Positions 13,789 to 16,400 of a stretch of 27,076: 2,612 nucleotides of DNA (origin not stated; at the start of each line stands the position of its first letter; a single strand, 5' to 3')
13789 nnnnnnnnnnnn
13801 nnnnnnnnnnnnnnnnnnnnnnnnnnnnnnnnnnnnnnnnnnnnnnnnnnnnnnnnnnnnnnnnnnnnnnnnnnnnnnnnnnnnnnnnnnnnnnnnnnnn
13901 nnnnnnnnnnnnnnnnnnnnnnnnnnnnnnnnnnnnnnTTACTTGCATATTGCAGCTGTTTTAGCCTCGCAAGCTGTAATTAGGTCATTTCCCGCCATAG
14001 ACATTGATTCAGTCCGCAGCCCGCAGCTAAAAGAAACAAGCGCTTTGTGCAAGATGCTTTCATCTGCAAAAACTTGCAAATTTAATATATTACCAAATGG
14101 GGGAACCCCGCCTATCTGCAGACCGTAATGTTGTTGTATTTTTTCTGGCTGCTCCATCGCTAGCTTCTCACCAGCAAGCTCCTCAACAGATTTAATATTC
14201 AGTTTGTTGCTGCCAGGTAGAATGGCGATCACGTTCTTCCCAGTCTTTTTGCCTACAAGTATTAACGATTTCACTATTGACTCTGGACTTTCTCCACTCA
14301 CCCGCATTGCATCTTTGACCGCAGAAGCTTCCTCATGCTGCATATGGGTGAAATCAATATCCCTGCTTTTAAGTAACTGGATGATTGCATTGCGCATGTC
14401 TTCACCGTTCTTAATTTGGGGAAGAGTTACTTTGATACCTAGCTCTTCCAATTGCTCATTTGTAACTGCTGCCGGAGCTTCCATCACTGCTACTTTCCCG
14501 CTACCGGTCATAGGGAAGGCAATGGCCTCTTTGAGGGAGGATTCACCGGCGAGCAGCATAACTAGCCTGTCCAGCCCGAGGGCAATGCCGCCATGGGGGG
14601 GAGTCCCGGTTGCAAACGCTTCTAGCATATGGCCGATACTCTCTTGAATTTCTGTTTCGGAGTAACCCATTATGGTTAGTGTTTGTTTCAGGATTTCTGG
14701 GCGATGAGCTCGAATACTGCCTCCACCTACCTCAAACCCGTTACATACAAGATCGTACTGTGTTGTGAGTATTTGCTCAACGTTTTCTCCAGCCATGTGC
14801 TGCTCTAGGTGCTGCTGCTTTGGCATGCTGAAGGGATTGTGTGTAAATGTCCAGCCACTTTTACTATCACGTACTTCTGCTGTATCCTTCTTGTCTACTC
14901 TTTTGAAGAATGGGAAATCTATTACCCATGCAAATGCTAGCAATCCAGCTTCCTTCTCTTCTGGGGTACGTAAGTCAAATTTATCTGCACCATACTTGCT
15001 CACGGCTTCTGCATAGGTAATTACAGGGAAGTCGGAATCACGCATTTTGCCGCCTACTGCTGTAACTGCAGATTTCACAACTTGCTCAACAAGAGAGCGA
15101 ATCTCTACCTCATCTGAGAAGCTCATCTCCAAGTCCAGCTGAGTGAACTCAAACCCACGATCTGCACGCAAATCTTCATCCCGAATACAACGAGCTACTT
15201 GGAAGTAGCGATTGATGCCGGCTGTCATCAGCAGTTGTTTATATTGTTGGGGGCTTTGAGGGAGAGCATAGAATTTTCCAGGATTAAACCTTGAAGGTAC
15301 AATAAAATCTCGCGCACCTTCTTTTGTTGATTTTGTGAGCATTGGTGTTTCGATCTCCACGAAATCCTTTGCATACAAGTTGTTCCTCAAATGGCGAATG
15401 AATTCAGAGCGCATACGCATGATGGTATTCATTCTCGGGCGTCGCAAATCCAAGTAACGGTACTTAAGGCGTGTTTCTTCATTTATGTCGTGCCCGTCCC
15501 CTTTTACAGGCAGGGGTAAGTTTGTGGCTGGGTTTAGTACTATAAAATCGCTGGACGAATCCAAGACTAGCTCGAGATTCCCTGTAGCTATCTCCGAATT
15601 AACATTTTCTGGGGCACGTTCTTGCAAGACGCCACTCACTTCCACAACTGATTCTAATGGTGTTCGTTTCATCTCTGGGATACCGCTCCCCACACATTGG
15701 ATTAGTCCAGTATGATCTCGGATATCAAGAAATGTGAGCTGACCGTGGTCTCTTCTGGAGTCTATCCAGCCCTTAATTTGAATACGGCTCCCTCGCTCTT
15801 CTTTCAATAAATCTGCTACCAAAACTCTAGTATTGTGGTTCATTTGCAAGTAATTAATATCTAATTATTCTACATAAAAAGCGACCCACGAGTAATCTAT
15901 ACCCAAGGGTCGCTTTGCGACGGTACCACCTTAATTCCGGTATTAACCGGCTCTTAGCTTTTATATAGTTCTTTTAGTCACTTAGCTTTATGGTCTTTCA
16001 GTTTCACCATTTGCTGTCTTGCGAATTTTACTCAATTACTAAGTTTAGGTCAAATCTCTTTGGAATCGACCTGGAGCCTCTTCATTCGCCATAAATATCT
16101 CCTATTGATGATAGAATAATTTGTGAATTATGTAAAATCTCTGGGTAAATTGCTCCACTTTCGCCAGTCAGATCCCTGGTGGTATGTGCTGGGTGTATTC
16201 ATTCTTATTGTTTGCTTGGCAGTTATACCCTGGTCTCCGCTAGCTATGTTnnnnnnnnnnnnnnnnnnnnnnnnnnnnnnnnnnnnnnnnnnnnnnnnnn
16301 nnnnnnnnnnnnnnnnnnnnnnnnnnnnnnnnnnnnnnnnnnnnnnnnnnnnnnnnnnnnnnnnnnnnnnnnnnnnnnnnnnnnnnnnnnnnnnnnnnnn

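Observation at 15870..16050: T-box riboswitch with a compact, non-standard 5' half in a probable CPR genome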

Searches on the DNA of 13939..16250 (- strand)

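Call 5: search_rna_families(source=window, start=15700, end=16250, threshold=evalue, max_evalue=10, show_alignments=5)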
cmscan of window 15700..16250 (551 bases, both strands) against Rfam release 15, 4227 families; matches with E-value up to 10: 5.
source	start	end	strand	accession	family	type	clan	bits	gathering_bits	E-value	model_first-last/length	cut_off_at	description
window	15905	15967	-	RF00230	T-box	Cis-reg; leader;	-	29.7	93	8.3e-05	147-216/219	no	T-box leader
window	15849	15916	+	RF02844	RefA9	Gene; antisense;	-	19.4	49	2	1-64/64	no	Enterococcus sRNA A9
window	15926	15990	+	RF03061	uxuA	Gene; sRNA;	-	18.4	66.8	0.88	1-89/89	no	uxuA RNA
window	16100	16169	+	RF01216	snR87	Gene; snRNA; snoRNA; CD-box;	CL00046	17.2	37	3.7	1-109/109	no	Small nucleolar RNA snR87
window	15700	15726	+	RF01194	sn2903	Gene; snRNA; snoRNA; CD-box;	CL00066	12.9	50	8.9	65-91/91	5'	Small nucleolar RNA sn2903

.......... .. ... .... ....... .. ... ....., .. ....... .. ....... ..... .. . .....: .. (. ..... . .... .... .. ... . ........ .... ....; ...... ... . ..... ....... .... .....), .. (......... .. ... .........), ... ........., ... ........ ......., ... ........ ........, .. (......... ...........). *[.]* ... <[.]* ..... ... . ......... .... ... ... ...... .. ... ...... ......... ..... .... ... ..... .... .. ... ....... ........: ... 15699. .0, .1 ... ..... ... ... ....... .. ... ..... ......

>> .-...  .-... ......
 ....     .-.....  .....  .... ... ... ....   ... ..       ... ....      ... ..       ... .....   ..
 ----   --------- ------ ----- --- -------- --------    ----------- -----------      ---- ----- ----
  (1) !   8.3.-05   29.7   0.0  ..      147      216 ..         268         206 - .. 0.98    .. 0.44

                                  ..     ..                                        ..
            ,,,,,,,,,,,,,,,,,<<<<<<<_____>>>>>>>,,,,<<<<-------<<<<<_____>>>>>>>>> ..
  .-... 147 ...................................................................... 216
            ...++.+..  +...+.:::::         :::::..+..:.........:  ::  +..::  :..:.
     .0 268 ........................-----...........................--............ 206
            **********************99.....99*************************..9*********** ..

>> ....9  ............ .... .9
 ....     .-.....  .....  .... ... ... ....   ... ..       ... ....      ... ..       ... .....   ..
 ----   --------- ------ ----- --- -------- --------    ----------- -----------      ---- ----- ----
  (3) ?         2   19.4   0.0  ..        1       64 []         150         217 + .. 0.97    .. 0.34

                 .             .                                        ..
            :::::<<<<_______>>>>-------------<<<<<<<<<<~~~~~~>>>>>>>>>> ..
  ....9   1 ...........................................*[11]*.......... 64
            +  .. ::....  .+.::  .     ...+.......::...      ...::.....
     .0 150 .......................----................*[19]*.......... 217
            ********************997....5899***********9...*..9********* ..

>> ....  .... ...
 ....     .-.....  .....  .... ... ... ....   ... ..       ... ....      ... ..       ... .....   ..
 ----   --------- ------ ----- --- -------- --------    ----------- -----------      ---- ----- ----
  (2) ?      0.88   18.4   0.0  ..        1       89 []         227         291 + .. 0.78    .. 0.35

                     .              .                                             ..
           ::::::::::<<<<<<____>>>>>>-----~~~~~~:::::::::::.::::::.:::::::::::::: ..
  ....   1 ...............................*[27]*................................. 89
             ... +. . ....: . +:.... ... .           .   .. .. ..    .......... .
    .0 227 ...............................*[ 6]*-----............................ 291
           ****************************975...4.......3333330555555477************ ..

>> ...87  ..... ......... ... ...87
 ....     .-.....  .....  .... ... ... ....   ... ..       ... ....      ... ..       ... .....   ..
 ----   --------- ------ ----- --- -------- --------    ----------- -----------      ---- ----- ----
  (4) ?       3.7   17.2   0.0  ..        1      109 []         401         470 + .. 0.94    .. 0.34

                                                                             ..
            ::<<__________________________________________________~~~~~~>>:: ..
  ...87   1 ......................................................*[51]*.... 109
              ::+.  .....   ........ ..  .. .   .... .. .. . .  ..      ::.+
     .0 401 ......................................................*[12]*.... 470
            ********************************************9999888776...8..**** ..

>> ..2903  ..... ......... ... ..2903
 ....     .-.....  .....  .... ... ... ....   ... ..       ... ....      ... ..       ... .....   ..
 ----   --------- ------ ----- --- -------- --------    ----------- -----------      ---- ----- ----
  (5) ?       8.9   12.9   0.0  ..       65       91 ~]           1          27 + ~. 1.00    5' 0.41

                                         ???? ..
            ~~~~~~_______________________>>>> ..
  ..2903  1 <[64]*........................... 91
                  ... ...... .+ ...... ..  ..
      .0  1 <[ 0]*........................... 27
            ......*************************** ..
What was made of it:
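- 15937..15950 (-): Stem III, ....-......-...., followed by AA. The Rfam alignment places it on the model's stem III (call 5).
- Checked: It gave no Rfam match at E up to 10 (call 5).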

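Call 14: search_rna_families(sources=[L001, L003, L010, L013, L014, L022, L023, L031, L041, L061], threshold=evalue, max_evalue=0.01, show_alignments=6)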
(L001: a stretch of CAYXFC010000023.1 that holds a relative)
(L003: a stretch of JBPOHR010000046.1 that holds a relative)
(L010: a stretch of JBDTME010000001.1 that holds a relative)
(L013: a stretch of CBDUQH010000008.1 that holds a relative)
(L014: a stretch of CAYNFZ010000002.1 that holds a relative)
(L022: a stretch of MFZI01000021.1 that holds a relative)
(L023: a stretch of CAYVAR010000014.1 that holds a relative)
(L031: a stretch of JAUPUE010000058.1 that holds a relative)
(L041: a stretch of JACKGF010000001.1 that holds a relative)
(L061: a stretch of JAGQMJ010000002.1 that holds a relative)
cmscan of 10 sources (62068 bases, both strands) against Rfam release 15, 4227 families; matches with E-value up to 0.01: 2.
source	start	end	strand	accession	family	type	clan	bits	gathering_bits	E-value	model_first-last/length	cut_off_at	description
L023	2197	2436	+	RF00230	T-box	Cis-reg; leader;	-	40.9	93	1.2e-05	1-219/219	no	T-box leader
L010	2223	2435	+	RF00230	T-box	Cis-reg; leader;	-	32.8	93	0.0015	1-219/219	no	T-box leader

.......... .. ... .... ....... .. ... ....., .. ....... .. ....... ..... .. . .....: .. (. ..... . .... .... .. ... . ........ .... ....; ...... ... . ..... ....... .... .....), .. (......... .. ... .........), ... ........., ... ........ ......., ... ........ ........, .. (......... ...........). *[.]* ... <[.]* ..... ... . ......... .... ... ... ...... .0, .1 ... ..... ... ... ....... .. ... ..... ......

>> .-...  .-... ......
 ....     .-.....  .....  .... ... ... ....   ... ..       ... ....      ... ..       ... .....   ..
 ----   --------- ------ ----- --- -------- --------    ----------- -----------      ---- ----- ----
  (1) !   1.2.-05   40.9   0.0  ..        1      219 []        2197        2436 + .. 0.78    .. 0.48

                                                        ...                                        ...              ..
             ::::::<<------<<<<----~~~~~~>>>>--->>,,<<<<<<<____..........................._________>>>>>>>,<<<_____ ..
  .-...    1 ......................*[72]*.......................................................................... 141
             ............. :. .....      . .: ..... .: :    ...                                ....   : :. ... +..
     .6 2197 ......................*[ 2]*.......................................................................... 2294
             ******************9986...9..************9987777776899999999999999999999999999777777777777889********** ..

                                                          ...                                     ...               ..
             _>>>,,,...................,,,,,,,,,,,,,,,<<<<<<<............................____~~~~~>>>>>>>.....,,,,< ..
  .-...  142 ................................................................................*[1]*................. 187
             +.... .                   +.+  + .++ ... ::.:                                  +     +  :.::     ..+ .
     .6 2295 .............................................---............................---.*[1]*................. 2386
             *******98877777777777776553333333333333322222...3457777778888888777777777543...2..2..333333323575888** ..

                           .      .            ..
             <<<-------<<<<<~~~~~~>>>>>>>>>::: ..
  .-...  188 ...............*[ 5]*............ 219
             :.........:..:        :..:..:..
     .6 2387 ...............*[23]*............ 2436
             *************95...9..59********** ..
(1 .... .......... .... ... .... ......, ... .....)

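Call 23: search_rna_families(source=L161, start=560, end=1400, threshold=evalue, max_evalue=1, show_alignments=2)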
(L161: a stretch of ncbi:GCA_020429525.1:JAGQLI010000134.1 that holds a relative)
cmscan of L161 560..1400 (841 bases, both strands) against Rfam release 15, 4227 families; matches with E-value up to 1: 2.
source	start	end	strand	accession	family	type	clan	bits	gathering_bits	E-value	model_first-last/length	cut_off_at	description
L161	715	852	-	RF03005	lysM-TM7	Cis-reg;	-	22.8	61.5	0.11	1-138/138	no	lysM-TM7 RNA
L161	898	1103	+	RF00230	T-box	Cis-reg; leader;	-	17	93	0.24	1-219/219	no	T-box leader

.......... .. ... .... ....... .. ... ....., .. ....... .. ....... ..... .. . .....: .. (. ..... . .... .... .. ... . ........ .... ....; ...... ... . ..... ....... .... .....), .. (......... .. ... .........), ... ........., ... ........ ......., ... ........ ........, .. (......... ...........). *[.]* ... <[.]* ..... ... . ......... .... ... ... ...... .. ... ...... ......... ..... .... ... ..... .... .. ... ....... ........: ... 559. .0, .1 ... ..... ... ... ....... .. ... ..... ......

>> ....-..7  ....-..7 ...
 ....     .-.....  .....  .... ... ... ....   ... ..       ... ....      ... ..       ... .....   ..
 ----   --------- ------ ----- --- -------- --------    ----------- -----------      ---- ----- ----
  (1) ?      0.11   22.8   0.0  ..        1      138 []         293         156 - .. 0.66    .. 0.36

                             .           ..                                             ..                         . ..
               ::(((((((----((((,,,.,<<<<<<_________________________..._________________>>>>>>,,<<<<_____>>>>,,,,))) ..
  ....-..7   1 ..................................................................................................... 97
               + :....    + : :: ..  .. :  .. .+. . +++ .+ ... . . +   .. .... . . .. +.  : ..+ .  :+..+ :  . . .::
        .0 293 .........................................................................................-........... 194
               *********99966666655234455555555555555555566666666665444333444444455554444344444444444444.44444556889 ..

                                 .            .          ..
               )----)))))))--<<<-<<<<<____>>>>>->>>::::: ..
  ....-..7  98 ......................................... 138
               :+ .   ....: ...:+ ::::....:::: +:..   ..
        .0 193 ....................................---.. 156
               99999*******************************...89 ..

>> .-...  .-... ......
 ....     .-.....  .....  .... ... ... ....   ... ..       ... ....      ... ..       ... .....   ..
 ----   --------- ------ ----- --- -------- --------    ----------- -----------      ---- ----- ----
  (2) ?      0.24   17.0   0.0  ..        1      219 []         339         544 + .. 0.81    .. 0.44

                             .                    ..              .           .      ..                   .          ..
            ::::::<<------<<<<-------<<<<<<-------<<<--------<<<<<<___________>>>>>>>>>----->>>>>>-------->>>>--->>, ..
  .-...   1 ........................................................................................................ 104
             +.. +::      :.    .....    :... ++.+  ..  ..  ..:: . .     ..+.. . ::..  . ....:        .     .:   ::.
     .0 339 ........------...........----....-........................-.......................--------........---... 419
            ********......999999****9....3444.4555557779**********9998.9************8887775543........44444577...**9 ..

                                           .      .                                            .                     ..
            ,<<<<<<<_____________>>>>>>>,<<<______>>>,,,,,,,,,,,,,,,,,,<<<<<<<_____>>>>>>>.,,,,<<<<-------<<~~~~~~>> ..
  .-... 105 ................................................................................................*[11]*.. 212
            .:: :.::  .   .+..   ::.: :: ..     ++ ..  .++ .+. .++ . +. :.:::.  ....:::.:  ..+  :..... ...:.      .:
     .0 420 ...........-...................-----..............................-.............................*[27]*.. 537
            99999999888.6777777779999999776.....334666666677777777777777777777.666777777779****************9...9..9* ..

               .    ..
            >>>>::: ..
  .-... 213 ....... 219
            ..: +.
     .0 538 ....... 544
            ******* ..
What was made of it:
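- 16011..16015 (-): AGCAA pentamer, candidate counterpart of the stem I AG bulge (AGxRA T-loop). Rfam aligned L161's AGCAA to AGAGA (call 23).
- L161's full-length alignment is 17 bits, E = 0.24 (call 23).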

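Call 55: search_rna_families(sources=[L061, L117, L127, L136, L181, L183, L184, L185, L186, L093, L121, L115, L097], threshold=evalue, max_evalue=1, show_alignments=0)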
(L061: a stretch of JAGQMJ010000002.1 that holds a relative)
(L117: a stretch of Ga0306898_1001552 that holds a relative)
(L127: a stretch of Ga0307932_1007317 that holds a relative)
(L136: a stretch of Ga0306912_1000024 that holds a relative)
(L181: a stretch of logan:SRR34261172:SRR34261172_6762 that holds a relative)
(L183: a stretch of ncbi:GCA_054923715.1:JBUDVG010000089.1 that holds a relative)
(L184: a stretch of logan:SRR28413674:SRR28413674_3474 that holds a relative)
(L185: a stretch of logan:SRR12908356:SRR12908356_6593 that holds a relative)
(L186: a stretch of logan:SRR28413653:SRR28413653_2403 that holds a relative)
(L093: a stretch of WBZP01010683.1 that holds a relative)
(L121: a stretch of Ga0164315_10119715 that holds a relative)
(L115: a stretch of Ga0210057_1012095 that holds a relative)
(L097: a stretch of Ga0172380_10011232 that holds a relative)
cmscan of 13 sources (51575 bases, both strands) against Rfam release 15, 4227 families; matches with E-value up to 1: 10.
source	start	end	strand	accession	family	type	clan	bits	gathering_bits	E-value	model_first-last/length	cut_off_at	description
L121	180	334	+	RF00230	T-box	Cis-reg; leader;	-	50.2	93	4.1e-08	1-219/219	no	T-box leader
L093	1230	1378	+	RF00230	T-box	Cis-reg; leader;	-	37.9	93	6e-05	1-219/219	no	T-box leader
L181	984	1133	+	RF00230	T-box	Cis-reg; leader;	-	36.4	93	0.00014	1-219/219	no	T-box leader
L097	1234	1397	+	RF00230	T-box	Cis-reg; leader;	-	34.6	93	0.00044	1-219/219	no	T-box leader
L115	1317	1440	+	RF00230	T-box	Cis-reg; leader;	-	31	93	0.0037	1-219/219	no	T-box leader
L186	567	641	+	RF01772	rnk_pseudo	Cis-reg; leader;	-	29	55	0.62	1-108/108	no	Pseudomonas rnk leader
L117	1332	1448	+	RF00230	T-box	Cis-reg; leader;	-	28.9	93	0.013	1-219/219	no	T-box leader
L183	834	886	+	RF04347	Plastid-ccsA-ndhD-2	Cis-reg;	-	27.6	51.5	0.26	1-53/53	no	Plastid-ccsA-ndhD-2 3UTR RNA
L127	1236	1414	+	RF00230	T-box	Cis-reg; leader;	-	25.8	93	0.08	1-219/219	no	T-box leader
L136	1305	1423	+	RF00230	T-box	Cis-reg; leader;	-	24.4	93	0.18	1-219/219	no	T-box leader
